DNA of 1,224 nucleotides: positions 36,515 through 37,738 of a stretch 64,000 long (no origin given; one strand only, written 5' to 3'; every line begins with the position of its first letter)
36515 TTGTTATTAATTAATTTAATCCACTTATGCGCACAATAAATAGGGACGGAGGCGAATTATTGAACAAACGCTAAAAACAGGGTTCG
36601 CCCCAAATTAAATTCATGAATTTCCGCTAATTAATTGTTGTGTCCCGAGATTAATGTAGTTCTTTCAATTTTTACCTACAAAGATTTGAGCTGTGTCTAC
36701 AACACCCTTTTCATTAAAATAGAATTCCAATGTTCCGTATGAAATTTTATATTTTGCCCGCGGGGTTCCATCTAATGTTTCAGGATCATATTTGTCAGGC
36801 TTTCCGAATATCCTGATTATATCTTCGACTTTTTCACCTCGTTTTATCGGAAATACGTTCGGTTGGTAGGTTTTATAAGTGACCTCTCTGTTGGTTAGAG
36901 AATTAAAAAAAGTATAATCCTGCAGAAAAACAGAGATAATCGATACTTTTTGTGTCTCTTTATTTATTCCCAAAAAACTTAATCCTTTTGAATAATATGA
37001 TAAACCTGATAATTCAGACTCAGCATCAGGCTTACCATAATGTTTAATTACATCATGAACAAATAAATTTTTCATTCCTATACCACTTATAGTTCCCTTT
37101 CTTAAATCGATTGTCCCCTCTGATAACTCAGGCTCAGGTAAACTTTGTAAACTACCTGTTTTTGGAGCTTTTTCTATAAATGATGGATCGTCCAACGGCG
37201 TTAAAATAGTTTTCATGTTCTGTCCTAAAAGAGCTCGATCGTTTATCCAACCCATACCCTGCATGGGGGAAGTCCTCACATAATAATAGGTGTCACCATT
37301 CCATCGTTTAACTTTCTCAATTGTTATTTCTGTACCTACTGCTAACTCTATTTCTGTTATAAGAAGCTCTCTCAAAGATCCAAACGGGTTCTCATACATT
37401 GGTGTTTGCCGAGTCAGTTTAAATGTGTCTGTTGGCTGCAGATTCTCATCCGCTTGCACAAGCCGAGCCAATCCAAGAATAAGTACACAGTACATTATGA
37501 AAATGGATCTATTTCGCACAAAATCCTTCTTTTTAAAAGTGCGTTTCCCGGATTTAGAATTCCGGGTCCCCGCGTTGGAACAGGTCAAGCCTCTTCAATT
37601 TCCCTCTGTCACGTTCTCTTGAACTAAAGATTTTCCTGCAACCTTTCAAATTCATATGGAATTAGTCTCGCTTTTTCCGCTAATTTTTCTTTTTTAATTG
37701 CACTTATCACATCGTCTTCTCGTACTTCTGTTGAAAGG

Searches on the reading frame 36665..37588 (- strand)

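Call 3: search_protein_families(library=padloc, proteins=[window:36665-37588:-], max_evalue=0.01)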
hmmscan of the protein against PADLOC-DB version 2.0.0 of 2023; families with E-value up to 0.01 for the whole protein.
window:36665-37588:- (307 aa): 0 families

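Call 4: search_protein_families(library=pfam, proteins=[window:36665-37588:-], max_evalue=0.01)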
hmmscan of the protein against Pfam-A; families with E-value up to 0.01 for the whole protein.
window:36665-37588:- (307 aa): 1 family
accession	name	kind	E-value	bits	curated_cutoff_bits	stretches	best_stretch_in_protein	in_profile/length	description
PF13457.12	GW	-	0.0096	17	21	0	64-120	20-75/76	GW (Gly-Tryp) dipeptide domain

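Call 7: search_protein_families(library=ncbifam, proteins=[window:36665-37588:-], max_evalue=0.01)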
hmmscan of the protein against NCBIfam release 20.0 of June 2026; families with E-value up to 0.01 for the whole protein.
window:36665-37588:- (307 aa): 0 families
